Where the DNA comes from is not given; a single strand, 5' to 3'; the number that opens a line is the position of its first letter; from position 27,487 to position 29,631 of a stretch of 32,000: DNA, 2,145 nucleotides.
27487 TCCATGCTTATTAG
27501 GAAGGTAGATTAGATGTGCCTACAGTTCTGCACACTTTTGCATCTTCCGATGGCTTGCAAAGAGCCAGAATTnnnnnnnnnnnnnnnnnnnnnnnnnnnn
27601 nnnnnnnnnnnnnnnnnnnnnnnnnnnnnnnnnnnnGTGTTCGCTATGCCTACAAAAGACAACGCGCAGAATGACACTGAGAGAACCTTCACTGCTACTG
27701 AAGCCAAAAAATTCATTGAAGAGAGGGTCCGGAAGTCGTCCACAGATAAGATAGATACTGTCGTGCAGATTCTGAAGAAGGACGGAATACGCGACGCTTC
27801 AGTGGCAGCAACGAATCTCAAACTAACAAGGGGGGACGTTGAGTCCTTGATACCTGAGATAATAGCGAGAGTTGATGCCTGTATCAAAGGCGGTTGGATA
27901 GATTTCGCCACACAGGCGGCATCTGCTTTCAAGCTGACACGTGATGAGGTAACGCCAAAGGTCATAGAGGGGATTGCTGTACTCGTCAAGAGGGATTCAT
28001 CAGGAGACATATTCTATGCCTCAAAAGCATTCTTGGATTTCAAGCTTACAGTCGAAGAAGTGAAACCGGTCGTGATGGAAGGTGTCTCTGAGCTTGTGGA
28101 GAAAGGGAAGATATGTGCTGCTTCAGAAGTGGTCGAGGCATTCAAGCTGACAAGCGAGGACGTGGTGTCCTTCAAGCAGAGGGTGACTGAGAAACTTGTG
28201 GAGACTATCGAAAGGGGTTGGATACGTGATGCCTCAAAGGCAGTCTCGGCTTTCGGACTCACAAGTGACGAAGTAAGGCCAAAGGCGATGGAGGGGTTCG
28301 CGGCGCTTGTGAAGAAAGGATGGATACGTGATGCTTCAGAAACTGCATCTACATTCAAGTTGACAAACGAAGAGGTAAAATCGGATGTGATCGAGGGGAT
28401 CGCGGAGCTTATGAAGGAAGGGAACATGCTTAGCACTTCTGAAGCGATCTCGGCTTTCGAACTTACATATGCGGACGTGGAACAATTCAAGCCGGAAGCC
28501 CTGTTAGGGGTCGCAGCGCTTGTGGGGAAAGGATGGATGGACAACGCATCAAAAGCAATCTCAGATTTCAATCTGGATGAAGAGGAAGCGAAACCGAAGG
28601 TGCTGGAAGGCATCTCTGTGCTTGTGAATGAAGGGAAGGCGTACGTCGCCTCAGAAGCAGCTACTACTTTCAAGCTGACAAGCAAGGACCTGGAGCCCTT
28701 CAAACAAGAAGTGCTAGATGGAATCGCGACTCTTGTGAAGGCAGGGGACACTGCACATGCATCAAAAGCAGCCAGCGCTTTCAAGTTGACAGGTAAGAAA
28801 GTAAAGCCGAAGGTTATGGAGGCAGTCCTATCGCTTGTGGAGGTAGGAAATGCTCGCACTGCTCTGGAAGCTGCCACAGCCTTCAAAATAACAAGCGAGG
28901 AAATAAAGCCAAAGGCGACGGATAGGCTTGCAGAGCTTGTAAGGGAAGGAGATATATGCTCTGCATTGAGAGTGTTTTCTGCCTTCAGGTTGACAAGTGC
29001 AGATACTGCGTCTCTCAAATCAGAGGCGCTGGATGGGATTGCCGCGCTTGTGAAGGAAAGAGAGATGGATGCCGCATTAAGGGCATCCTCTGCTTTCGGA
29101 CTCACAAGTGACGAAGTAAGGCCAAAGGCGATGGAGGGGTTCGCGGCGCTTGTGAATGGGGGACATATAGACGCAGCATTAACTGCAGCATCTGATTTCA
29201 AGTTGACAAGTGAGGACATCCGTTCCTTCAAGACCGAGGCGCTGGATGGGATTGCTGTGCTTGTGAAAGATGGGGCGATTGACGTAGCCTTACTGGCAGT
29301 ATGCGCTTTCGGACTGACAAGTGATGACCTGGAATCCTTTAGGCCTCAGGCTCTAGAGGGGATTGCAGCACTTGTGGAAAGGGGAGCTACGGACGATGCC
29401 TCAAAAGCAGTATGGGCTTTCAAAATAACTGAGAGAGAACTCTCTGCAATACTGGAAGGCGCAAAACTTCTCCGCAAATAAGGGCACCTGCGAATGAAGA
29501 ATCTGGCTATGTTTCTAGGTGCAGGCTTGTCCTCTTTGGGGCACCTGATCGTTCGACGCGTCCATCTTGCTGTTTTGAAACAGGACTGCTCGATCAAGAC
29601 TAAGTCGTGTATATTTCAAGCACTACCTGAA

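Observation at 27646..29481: A 34/37-residue two-helix repeat protein with variation concentrated in one loop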

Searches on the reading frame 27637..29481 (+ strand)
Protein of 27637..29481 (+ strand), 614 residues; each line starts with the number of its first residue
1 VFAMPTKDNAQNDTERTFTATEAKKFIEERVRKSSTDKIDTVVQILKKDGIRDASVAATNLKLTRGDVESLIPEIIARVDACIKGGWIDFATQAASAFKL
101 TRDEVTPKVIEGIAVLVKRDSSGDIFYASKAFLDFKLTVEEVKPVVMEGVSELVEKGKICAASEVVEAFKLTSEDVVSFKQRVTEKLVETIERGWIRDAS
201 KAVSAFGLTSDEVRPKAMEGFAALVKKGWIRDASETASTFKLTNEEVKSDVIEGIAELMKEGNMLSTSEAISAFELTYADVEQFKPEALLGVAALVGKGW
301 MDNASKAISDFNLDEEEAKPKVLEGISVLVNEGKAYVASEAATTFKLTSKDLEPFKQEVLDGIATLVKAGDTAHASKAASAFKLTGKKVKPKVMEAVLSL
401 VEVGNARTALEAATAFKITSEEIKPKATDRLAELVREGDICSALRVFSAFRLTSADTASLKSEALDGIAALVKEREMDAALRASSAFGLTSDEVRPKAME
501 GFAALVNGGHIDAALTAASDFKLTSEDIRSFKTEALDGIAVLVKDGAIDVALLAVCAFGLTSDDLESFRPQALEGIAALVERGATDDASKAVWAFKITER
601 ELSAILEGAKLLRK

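Call 5: search_protein_families(library=pfam, proteins=[window:27646-29481:+], max_evalue=0.1)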
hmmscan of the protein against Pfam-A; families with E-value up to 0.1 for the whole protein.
window:27646-29481:+ (611 aa): 5 families
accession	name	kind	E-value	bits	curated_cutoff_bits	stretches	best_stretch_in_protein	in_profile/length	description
PF02270.21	TFIIF_beta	-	0.00035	21.1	23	0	350-370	35-55/65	TFIIF, beta subunit HTH domain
PF06363.16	Picorna_P3A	-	0.0097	16.2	25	1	155-205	30-82/98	Picornaviridae P3A protein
PF23987.1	Phage_holin_10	-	0.024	15.1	27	0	286-301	13-28/52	Bacteriophage holin Pam3 gp28 family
PF20074.4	DUF6470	-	0.038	14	28.9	0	242-266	71-95/178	Family of unknown function (DUF6470)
PF10440.15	WIYLD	-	0.041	14.2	27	0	470-493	4-27/61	Ubiquitin-binding WIYLD domain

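Call 8: find_homologous_proteins(query=window:27646-29481:+, max_evalue=0.001)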
Query window:27646-29481:+: 8000 candidates shared short words with the query, none scored E <= 0.001.

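Call 9: search_solved_structures(query=window:27646-29481:+, max_evalue=10)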
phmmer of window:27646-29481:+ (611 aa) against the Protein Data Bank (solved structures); distinct sequences matched with E-value up to 10: 1.
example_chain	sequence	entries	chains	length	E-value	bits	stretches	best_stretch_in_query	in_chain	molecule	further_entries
8erw_A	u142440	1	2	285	0.0058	19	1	362-588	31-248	C2HR4_8r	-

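Call 10: find_encoding_contigs(protein=window:27646-29481:+, flank=10000, max_places=6)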
Protein window:27646-29481:+ (611 aa): no gene with exactly this product is on record in the collection.

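Call 11: find_encoding_contigs(protein=window:27637-29481:+, flank=10000, max_places=6)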
Protein window:27637-29481:+ (614 aa): no gene with exactly this product is on record in the collection.

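Call 16: find_related_loci(query=window:27646-29481:+, collection=genome_contigs, flank=10000)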
Query window:27646-29481:+ (611 aa) in genome_contigs; peptide patterns used: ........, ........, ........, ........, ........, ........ (x = any residue, [..] = any of these).
329 stretches matched a pattern, but none encodes a relative of the query by tblastn (E <= 1e-3).

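Call 17: find_related_loci(query=window:27646-29481:+, collection=viral_contigs, flank=10000)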
Query window:27646-29481:+ (611 aa) in viral_contigs; peptide patterns used: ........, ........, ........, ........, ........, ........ (x = any residue, [..] = any of these).
38 stretches matched a pattern, but none encodes a relative of the query by tblastn (E <= 1e-3).
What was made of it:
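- Tried and rejected: find_related_loci with A found nothing in GTDB genomes or IMG/VR (calls 16, 17).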

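Call 26: predict_structure(protein=window:27646-29481:+)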
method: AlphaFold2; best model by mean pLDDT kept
length: 611 residues; sequences in the alignment: 1
mean_pLDDT: 84.4   pTM: 0.58
mean pLDDT of the five models: 84.4, 83.7, 83.5, 82.5, 79.6
residues with pLDDT >= 90: 184; 70-90: 387; 50-70: 23; < 50: 17
segments of 3 or more residues with pLDDT < 50: 1-14
pLDDT, mean of each block of 10 residues (from residue 1): 31 50 60 66 77 80 82 88 88 87 92 88 92 92 94 90 92 91 92 91 90 94 94 93 92 91 89 86 90 92 88 91 89 88 87 87 88 84 82 88 85 84 85 86 84 84 88 88 88 88 88 88 86 82 79 83 76 79 77 79 67 42
secondary structure, 60 per line:
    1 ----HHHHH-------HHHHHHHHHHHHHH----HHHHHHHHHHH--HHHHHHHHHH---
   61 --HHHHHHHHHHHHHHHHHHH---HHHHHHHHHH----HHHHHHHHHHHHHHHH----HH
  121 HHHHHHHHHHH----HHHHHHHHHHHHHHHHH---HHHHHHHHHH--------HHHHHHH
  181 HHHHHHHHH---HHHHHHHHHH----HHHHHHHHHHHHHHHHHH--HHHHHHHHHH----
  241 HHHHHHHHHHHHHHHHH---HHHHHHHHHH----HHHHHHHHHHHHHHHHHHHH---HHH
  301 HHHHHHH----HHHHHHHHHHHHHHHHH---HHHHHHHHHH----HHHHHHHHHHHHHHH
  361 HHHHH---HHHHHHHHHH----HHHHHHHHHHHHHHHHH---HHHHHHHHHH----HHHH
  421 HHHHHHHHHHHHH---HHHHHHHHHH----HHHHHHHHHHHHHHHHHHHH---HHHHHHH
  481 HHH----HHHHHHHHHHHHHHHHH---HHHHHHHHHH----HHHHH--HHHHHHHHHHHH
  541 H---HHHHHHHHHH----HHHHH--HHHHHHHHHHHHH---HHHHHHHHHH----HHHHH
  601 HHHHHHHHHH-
elements in order: H5-9 H17-30 H35-45 H48-57 H63-81 H85-94 H99-114 H119-131 H136-152 H156-165 H174-189 H193-202 H207-224 H227-236 H241-257 H261-270 H275-294 H298-307 H312-328 H332-341 H346-365 H369-378 H383-399 H403-412 H417-433 H437-446 H451-470 H474-483 H488-504 H508-517 H522-526 H529-541 H545-554 H559-563 H566-578 H582-591 H596-610
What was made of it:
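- The AF2 single-sequence model has pLDDT 84.4 and strictly alternating 10-aa and 17-20-aa helices (call 26).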

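Call 31: fold_search(model_id=the predicted structure, library=pdb)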
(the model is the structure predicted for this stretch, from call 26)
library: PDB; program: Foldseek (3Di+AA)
matches with E <= 10: 967; with E <= 0.001: 6
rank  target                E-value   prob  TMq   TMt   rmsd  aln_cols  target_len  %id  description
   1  7rdr_A                4.8e-06  0.99  0.07  0.08  26.0       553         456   11  Circular tandem repeat protein with novel repeat topology and enhanced subunit contact surfaces (released 2021-09-01)
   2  8ga7                  3.9e-05  0.82  0.06  0.08  36.7       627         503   13  Geometrically programmable nanomaterial construction using regularized protein building blocks (released 2024-03-13)
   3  9hmf_K                9.3e-05  1.00  0.18  0.16  36.5       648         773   13  Periplasmic scaffold of the Campylobacter jejuni flagellar motor (alpha carbon trace) (released 2024-12-25)
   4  8v3b_a                3.3e-04  0.98  0.11  0.15  25.7       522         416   14  Computational Designed Nanocage O43_129_+4 (released 2024-03-13)
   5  7qds_B                4.1e-04  1.00  0.16  0.12  27.5       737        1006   10  Apo human SKI complex in the open state (released 2022-02-02)
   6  9hvq_Q                6.8e-04  1.00  0.17  0.13  29.1       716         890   13  Structure of the transcribing Pol II-DSIF-PAF-SPT6-RECQL5 complex (released 2025-07-16)
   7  3w3x_A                1.1e-03  1.00  0.24  0.17  18.1       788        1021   12  Crystal structure of Kap121p bound to Pho4p (released 2013-04-10)
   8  8h6j_4G               1.2e-03  0.99  0.19  0.17  19.9       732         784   12  Cryo-EM structure of human exon-defined spliceosome in the mature pre-B state. (released 2024-05-01)
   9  9n73_LM               1.3e-03  1.00  0.19  0.10  37.6       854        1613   11  SSU processome maturation and disassembly, State G (released 2025-10-29)
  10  8any_A5               1.4e-03  1.00  0.16  0.17  21.0       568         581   11  Human mitochondrial ribosome in complex with LRPPRC, SLIRP, A-site, P-site, E-site tRNAs and mRNA (released 2023-08-16)
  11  6igx_D                1.5e-03  0.99  0.17  0.15  19.4       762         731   12  Crystal structure of human CAP-G in complex with CAP-H (released 2019-03-13)
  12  8bbe_D                1.5e-03  0.97  0.15  0.14  33.6       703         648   10  Structure of the IFT-A complex; IFT-A2 module (released 2022-12-21)
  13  9gyt_l                1.7e-03  1.00  0.16  0.20  18.8       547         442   14  High resolution structure of B. oleracea mitoribosome (released 2025-10-15)
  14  5dse_C                1.7e-03  0.99  0.18  0.16  30.1       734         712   11  Crystal Structure of the TTC7B/Hyccin Complex (released 2015-12-02)
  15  6sb0_A                1.9e-03  1.00  0.20  0.09  31.9       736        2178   10  cryo-EM structure of mTORC1 bound to PRAS40-fused active RagA/C GTPases (released 2019-10-16)
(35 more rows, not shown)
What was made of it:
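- On HEAT/ARM repeats: Foldseek TM is 0.24 or lower to karyopherins and CAP-G (call 31).
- Closest known: HEAT/ARM repeats. Same: Weak Foldseek hits to karyopherins, condensin CAP-G and MMS19 (call 31).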

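Call 56: search_protein_families(library=ncbifam, proteins=[window:27646-29481:+], max_evalue=0.01)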
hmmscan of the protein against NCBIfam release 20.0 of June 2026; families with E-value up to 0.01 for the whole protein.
window:27646-29481:+ (611 aa): 2 families
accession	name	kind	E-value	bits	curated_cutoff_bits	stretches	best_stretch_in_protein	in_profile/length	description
TIGR04483.1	D_pro_red_PrdB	equivalog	0.00062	19.3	300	0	425-480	90-145/238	D-proline reductase (dithiol) protein PrdB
NF005457.0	PRK07051.1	equivalog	0.007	16.5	87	0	228-282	16-70/80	acetyl-CoA carboxylase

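Call 57: search_protein_families(library=phrogs, proteins=[window:27646-29481:+], max_evalue=0.01)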
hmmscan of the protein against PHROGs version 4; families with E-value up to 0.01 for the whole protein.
window:27646-29481:+ (611 aa): 7 families
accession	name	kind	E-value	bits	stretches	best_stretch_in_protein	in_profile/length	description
phrog_15721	-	unknown function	1.3e-05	26.3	0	563-579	49-66/68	-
phrog_16239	-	DNA, RNA and nucleotide metabolism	5e-05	24.6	0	303-348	40-85/98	HTH DNA binding protein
phrog_31847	-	unknown function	0.00025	22.4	0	489-522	16-49/56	-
phrog_8485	-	unknown function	0.0015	19.4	0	319-356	70-107/125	-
phrog_22069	-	unknown function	0.0021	19.4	0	516-533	15-32/71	-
phrog_5659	-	unknown function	0.0033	18.8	0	362-406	14-58/92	-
phrog_22818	-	unknown function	0.0078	16.9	0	303-348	124-169/178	-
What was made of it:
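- Tried and rejected: A prophage or viral gene: PHROGs and IMG/VR are negative (calls 17, 57).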

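Call 77: fold_search(model_id=the predicted structure, library=viral)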
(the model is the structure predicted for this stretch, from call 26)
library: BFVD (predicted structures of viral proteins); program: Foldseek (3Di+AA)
matches with E <= 10: 588; with E <= 0.001: 5
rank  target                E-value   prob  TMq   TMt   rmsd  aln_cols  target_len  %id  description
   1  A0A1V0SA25            3.7e-05  1.00  0.36  0.35  14.9       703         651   12  Ankyrin repeat protein [Catovirus CTV1]
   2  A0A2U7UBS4            4.5e-04  1.00  0.27  0.23  19.0       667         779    9  Ankyrin repeat domain containing protein [Pandoravirus neocaledonia]
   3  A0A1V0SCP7            4.6e-04  1.00  0.23  0.18  21.4       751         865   10  Uncharacterized protein [Indivirus ILV1]
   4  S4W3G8                4.8e-04  1.00  0.24  0.21  18.2       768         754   11  Ankyrin repeat domain containing protein [Pandoravirus salinus]
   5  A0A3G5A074            5.4e-04  1.00  0.23  0.24  18.9       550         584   10  Uncharacterized protein [Gaeavirus sp.]
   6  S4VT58                1.1e-03  1.00  0.32  0.26  20.6       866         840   10  Ankyrin repeat domain containing protein [Pandoravirus dulcis]
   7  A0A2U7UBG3            1.1e-03  1.00  0.26  0.20  23.6       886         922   10  Ankyrin repeat domain containing protein [Pandoravirus neocaledonia]
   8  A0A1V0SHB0            1.4e-03  1.00  0.22  0.23  17.2       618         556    9  Uncharacterized protein [Hokovirus HKV1]
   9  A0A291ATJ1            1.4e-03  0.99  0.20  0.17  31.1       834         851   10  Ankyrin repeat domain containing protein [Pandoravirus salinus]
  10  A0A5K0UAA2            2.7e-03  1.00  0.27  0.18  19.6       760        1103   10  Uncharacterized protein [Yasminevirus sp. GU-2018]
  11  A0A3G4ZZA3            2.7e-03  1.00  0.25  0.20  18.8       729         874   10  Ankyrin repeat protein [Edafosvirus sp.]
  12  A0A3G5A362            3.8e-03  1.00  0.28  0.33  13.4       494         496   13  Ankyrin repeat protein [Harvfovirus sp.]
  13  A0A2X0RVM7            4.1e-03  1.00  0.20  0.22  28.3       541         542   10  MGF 505-11L CDS protein [African swine fever virus]
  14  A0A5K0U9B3            4.4e-03  0.95  0.17  0.16  24.7       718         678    9  Uncharacterized protein [Yasminevirus sp. GU-2018]
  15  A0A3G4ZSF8            5.8e-03  1.00  0.23  0.21  20.2       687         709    9  Uncharacterized protein (Fragment) [Barrevirus sp.]
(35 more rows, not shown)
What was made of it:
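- Closest known: Ankyrin repeats / DARPins. Same: The best BFVD structure hits are giant-virus ankyrin proteins (E=3.7e-5, TM 0.36, call 77).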

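Call 79: search_protein_families(library=padloc, proteins=[window:27646-29481:+], max_evalue=0.01)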
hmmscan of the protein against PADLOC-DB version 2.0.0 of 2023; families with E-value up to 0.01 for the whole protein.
window:27646-29481:+ (611 aa): 0 families

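Call 85: search_dna_similar(query=window:27646-29481:+, collection=phages, mode=protein, max_evalue=0.001, max_rows=10)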
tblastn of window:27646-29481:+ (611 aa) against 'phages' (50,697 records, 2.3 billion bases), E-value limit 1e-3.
No match.

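Call 86: search_dna_similar(query=window:27646-29481:+, collection=plasmids, mode=protein, max_evalue=0.001, max_rows=10)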
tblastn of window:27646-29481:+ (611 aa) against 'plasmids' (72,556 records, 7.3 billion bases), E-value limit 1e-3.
No match.
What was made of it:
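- Tried and rejected: tblastn against phage and plasmid collections found no match (calls 85, 86).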

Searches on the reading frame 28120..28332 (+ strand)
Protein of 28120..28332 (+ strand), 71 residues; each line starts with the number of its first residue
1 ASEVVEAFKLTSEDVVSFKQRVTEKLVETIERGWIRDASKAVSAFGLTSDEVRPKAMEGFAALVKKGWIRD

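Call 47: find_homologous_proteins(query=A3, max_evalue=0.001)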
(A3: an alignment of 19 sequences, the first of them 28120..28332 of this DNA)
Query A3 (19 sequences): 1261 candidates shared short words with the query, none scored E <= 0.001.
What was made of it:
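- Tried and rejected: The k-mer-seeded homology search with A (call 8) and with a 19-row double-unit alignment (call 47) gave nothing.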
